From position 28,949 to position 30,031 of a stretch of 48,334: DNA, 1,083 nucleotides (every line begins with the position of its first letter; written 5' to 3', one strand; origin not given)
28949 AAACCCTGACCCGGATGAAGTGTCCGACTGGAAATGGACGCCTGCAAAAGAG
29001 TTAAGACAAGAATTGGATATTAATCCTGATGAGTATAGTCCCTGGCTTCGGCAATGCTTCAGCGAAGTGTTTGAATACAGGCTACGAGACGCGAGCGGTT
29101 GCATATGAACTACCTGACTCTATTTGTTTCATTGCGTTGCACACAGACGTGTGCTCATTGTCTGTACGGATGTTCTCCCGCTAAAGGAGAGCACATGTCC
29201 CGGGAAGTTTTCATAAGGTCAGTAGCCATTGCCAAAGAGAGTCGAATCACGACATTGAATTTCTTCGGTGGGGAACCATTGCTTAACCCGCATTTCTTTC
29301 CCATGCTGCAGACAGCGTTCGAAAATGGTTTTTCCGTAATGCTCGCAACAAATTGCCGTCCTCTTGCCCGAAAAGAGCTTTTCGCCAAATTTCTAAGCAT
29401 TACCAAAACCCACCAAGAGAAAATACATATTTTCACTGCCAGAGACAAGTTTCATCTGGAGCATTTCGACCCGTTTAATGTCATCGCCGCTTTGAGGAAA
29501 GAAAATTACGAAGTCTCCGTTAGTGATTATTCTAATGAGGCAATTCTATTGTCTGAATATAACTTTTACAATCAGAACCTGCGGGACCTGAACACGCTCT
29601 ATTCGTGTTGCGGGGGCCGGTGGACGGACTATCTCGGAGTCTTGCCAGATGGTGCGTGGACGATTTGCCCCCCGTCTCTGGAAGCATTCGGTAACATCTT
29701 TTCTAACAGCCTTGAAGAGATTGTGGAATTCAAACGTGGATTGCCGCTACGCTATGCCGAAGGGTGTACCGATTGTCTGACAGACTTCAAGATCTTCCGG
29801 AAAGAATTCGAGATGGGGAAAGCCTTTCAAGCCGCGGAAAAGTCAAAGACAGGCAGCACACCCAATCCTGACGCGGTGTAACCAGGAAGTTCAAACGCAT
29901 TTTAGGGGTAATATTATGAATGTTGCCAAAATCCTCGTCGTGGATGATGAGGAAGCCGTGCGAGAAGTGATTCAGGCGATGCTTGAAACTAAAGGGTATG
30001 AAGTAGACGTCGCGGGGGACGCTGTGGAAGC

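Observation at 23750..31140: AT-rich ~7.4-kb island: ComQXPA-like prenylated-peptide signalling / RiPP operon with added IPP isomerase and radical-SAM maturase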

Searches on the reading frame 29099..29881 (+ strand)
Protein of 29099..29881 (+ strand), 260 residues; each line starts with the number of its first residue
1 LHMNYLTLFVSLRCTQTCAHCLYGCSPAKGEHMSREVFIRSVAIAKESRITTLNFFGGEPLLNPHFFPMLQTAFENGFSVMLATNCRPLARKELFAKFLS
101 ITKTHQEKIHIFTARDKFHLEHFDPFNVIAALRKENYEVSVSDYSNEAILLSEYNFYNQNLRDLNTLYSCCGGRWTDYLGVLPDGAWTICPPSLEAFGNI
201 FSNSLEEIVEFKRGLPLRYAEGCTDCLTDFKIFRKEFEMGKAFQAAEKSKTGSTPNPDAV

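Call 3: search_protein_families(library=pfam, proteins=[window:29099-29881:+], max_evalue=0.1)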
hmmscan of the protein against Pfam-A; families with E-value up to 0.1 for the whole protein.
window:29099-29881:+ (260 aa): 3 families
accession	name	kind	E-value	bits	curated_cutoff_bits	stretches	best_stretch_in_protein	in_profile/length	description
PF04055.27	Radical_SAM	-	2e-07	31.8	29.5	1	11-99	4-98/166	Radical SAM superfamily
PF13353.11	Fer4_12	-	0.00017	22.3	22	1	7-71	9-74/137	4Fe-4S single cluster domain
PF13186.11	SPASM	-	0.0011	19.6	21.5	1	171-226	1-66/67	Iron-sulfur cluster-binding domain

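Call 4: search_protein_families(library=ncbifam, proteins=[window:29099-29881:+], max_evalue=0.1)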
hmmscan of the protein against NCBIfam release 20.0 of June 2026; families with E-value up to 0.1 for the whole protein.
window:29099-29881:+ (260 aa): 43 families (the best 25 are shown)
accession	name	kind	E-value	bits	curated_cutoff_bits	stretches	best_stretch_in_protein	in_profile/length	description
TIGR04167.1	rSAM_SeCys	equivalog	7.7e-13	48.3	300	1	3-93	7-97/303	arsenosugar biosynthesis radical SAM (seleno)protein ArsS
NF038283.1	viperin_w_prok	equivalog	5.6e-09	35.6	180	1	9-92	7-98/281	viperin family antiviral radical SAM protein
TIGR04317.1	W_rSAM_matur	equivalog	5.6e-09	35.6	380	1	2-93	2-93/349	tungsten cofactor oxidoreductase radical SAM maturase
TIGR04078.1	rSAM_yydG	equivalog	1.6e-07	31.1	300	1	9-122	6-120/309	YydG family radical SAM peptide epimerase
TIGR04082.1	rSAM_for_selen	equivalog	9.7e-07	27.9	350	1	51-92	248-287/516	thio(seleno)oxazole modification radical SAM maturase SbtM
NF047865.1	rSAM_PapB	equivalog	6.3e-06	25.6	340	1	4-67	3-71/330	PapB family radical SAM/SPASM ranthipeptide maturase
TIGR03962.1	mycofact_rSAM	equivalog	6.3e-06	25.6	265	1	6-89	14-97/339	mycofactocin radical SAM maturase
TIGR04051.1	rSAM_NirJ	equivalog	1.1e-05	24.6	515.45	1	13-90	11-89/354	heme d1 biosynthesis radical SAM protein NirJ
TIGR03978.1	rSAM_paired_1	equivalog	2e-05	23.5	370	1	5-65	83-148/466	His-Xaa-Ser system radical SAM maturase HxsB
TIGR04303.1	GeoRSP_rSAM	equivalog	3e-05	23.8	400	1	11-92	12-91/325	GeoRSP system radical SAM/SPASM protein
NF012164.0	AlbA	equivalog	4.4e-05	22.1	850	1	7-127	116-231/442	subtilosin maturase AlbA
TIGR02666.1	moaA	equivalog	6.2e-05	22.1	284.05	1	3-92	9-106/336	GTP 3',8-cyclase MoaA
TIGR04064.1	rSAM_nif11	equivalog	8.1e-05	21.5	518.7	1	3-73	77-149/459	nif11-like peptide radical SAM maturase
TIGR03977.1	rSAM_pair_HxsC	equivalog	8.3e-05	21.6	267.9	1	7-119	28-142/292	His-Xaa-Ser system radical SAM maturase HxsC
TIGR04133.1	rSAM_w_lipo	hypoth_equivalog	8.9e-05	21.6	425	1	3-93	23-117/350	TIGR04133 family radical SAM/SPASM protein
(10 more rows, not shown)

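Call 23: find_encoding_contigs(protein=window:29099-29881:+, flank=8000, max_places=4)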
Protein window:29099-29881:+ (260 aa): no gene with exactly this product is on record in the collection.

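Call 50: find_homologous_proteins(query=window:29105-29881:+, max_evalue=0.00001)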
Query window:29105-29881:+ (258 aa): 130 proteins with E <= 0.00001 among 606 candidates; the best 120 are listed.
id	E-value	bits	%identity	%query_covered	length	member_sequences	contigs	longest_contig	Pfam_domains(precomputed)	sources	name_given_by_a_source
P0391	1.7e-152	524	100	88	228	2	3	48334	-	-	-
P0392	1.2e-125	436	76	93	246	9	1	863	PF04055.28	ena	-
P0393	1.0e-121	423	74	91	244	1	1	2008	PF04055.28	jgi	jgi:MoaA/NifB/PqqE/SkfB family radical SAM enzyme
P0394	3.6e-119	415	72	94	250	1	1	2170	PF04055.28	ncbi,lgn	-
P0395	1.2e-116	407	71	94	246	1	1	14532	PF04055.28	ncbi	-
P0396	7.6e-114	398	69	94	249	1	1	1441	PF04055.28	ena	-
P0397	8.2e-113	394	69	93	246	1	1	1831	PF04055.28,PF13353.12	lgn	-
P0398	1.3e-112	394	70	91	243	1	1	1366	PF04055.28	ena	-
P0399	4.3e-111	389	68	93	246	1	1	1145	PF04055.28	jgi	jgi:MoaA/NifB/PqqE/SkfB family radical SAM enzyme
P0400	4.3e-111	389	71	91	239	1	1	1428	PF04055.28,PF13353.12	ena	-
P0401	1.1e-110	387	68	94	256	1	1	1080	-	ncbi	-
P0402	2.0e-110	386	66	96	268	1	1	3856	PF04055.28,PF13353.12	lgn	-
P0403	6.3e-110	385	68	93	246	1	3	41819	PF04055.28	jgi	jgi:MoaA/NifB/PqqE/SkfB family radical SAM enzyme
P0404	2.6e-109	383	70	91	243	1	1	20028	PF04055.28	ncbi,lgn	-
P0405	4.0e-109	382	69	91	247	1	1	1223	PF04055.28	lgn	-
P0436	1.5e-100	354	62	91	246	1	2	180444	PF04055.28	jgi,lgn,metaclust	metaclust:\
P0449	2.6e-95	337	58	91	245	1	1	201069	PF04055.28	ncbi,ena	-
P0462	3.0e-89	317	55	91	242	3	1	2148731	PF04055.28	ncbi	ncbi:MAG: radical SAM protein [Dehalogenimonas sp.]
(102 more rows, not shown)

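Call 51: find_encoding_contigs(protein=P0449, flank=9000, max_places=1)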
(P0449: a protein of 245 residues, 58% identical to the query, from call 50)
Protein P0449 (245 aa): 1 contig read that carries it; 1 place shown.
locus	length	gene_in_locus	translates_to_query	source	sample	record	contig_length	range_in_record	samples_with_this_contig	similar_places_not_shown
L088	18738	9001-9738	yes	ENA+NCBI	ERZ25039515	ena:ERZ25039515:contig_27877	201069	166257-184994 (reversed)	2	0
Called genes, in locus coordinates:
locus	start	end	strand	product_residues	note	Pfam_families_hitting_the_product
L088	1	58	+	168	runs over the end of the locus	-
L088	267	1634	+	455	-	PF08281:Sigma70_r4_2 (weak)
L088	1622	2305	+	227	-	-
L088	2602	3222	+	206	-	-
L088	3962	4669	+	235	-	PF00072:Response_reg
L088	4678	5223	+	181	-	PF12728:HTH_17, PF00072:Response_reg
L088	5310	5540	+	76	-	-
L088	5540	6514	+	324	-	PF00348:polyprenyl_synt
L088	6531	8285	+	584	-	-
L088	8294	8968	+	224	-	PF02518:HATPase_c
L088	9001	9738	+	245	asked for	PF04055:Radical_SAM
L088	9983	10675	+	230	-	PF00072:Response_reg, PF00486:Trans_reg_C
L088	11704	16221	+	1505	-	PF16126:DUF4838 (weak), PF05345:He_PIG, PF07705:CARDB (faint), PF17963:Big_9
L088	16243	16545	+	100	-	-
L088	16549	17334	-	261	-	PF02673:BacA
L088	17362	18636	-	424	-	PF14907:NTP_transf_5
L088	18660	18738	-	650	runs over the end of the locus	PF13727:CoA_binding_3, PF01073:3Beta_HSD, PF01370:Epimerase, PF02719:Polysacc_synt_2, PF04321:RmlD_sub_bind, PF16363:GDP_Man_Dehyd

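Call 52: find_encoding_contigs(protein=P0436, flank=9000, max_places=1)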
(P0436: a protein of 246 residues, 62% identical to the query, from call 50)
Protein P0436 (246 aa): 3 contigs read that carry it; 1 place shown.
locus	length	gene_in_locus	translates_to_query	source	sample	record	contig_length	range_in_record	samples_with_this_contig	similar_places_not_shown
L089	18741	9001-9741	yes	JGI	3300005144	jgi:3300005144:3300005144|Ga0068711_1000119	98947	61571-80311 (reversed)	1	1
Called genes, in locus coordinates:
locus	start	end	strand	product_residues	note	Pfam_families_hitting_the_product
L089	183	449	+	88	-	-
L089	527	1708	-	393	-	PF00753:Lactamase_B, PF00932:LTD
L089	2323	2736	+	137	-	-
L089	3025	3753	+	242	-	PF00072:Response_reg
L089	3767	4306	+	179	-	PF12728:HTH_17, PF00072:Response_reg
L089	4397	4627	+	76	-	-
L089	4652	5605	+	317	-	PF00348:polyprenyl_synt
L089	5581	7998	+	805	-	PF00512:HisKA, PF02518:HATPase_c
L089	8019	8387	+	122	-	PF00072:Response_reg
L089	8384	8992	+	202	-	PF00293:NUDIX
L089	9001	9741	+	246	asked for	PF04055:Radical_SAM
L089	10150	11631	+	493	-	PF02934:GatB_N, PF02637:GatB_Yqey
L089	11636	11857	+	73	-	PF03840:SecG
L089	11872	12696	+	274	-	PF01887:SAM_HAT_N, PF20257:SAM_HAT_C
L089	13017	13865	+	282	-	PF07021:MetW (weak), PF13649:Methyltransf_25, PF13847:Methyltransf_31, PF08241:Methyltransf_11, PF08242:Methyltransf_12 (weak)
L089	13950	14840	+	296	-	PF01040:UbiA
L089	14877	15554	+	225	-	PF01209:Ubie_methyltran, PF13489:Methyltransf_23, PF05175:MTS, PF13847:Methyltransf_31, PF08241:Methyltransf_11, PF08242:Methyltransf_12, PF13649:Methyltransf_25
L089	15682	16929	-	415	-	PF04055:Radical_SAM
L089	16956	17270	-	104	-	PF01906:YbjQ_1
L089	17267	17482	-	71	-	-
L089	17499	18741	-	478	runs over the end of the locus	PF01406:tRNA-synt_1e, PF01921:tRNA-synt_1f (faint), PF09334:tRNA-synt_1g, PF00133:tRNA-synt_1, PF09190:DALR_2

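Call 53: find_encoding_contigs(protein=P0462, flank=9000, max_places=1)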
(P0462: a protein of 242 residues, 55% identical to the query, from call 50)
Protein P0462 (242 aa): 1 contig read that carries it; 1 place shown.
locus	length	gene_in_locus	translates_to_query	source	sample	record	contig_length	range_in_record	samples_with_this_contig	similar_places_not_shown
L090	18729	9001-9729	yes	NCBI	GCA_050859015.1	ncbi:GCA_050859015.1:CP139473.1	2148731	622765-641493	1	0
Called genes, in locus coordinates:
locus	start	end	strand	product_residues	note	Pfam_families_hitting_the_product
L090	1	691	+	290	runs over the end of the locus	PF12760:Zn_ribbon_IS1595 (faint), PF12762:DDE_Tnp_IS1595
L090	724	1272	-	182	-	-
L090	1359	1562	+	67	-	-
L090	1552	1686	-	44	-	-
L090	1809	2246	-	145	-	PF09394:Inhibitor_I42 (weak)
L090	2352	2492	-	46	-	-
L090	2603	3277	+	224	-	PF00072:Response_reg, PF00486:Trans_reg_C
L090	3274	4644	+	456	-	PF00672:HAMP (weak), PF00512:HisKA, PF02518:HATPase_c, PF14501:HATPase_c_5 (weak)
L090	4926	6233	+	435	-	PF00278:Orn_DAP_Arg_deC, PF02784:Orn_Arg_deC_N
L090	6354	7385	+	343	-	PF13177:DNA_pol3_delta2, PF00004:AAA (weak)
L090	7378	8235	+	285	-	PF04468:PSP1, PF28472:PSP1_3rd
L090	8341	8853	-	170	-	PF01844:HNH, PF14279:HNH_5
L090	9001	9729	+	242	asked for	PF04055:Radical_SAM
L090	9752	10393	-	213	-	PF03358:FMN_red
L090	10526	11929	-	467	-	PF01695:IstB_IS21, PF00308:Bac_DnaA (faint), PF00931:NB-ARC (faint), PF04851:ResIII (faint), PF13191:AAA_16 (faint), PF20720:nSTAND3 (faint), PF24883:NPHP3_N (faint), PF01695:IstB_IS21, +7 more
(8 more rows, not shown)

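Call 56: search_solved_structures(query=A3, max_evalue=0.01, show_alignments=1)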
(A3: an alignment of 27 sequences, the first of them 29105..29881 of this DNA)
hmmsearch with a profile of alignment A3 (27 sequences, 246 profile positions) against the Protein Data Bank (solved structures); distinct sequences matched with E-value up to 0.01: 11.
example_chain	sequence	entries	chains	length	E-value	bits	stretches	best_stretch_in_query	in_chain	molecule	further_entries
8ai1_A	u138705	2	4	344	1.2e-09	41.3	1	8-133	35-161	Putative peptide biosynthesis protein YydG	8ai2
8ai6_A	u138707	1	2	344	1.2e-09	41.3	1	8-133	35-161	Putative peptide biosynthesis protein YydG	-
8ai3_A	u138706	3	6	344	1.2e-09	41.3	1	8-133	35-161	Putative peptide biosynthesis protein YydG | Radical SAM core domain-containing protein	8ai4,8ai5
9dfn_A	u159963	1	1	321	8.7e-07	32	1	6-78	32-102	Radical SAM core domain-containing protein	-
9dfu_A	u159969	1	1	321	4e-06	29.8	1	9-78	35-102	Radical SAM core domain-containing protein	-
6b4c_A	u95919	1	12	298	3.1e-05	26.9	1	7-95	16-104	Viperin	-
9dgw_A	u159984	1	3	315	3.3e-05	26.8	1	7-95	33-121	Radical SAM core domain-containing protein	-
9dfw_A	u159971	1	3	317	3.3e-05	26.8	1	7-95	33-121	Radical SAM core domain-containing protein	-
7n7i_A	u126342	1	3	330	3.6e-05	26.7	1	7-95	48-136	Viperin-like enzyme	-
5wgg_A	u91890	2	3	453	0.00019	24.3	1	3-91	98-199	Radical SAM domain protein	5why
7wzv_A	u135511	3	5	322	0.0075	19.1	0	8-89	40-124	4Fe-4S cluster-binding domain-containing protein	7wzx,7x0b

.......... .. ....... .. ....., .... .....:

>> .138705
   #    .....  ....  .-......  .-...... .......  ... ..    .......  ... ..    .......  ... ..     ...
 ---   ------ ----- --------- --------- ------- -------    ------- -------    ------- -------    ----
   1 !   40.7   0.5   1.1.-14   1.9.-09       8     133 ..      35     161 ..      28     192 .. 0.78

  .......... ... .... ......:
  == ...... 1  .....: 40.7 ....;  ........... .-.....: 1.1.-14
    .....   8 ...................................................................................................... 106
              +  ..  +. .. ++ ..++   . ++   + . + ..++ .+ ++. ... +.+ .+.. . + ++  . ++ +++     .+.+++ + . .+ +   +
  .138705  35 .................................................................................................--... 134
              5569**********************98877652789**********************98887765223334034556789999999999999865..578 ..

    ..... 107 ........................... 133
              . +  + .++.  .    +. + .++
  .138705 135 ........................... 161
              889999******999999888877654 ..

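Call 62: predict_structure(alignment_id=A3)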
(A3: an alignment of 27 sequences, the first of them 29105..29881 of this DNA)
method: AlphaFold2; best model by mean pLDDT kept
length: 258 residues; sequences in the alignment: 27
mean_pLDDT: 79.0   pTM: 0.79
mean pLDDT of the five models: 79.0, 71.8, 70.9, 68.3, 60.9
residues with pLDDT >= 90: 91; 70-90: 90; 50-70: 64; < 50: 13
segments of 3 or more residues with pLDDT < 50: 15-18, 251-255
pLDDT, mean of each block of 10 residues (from residue 1): 85 55 67 96 93 88 96 97 91 97 95 79 94 94 61 66 61 67 77 76 84 74 74 76 58 48
secondary structure, 60 per line:
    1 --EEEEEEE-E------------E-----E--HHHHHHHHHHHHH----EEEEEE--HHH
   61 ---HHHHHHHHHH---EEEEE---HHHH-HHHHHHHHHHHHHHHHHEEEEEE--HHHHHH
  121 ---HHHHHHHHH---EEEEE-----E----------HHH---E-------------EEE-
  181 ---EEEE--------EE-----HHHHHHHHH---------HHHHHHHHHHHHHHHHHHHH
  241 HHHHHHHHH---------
elements in order: E3-9 H33-45 E50-55 H64-73 E77-81 H85-88 H90-106 E107-112 H115-120 H124-132 E136-140 E177-179 E184-187 H203-211 H221-249
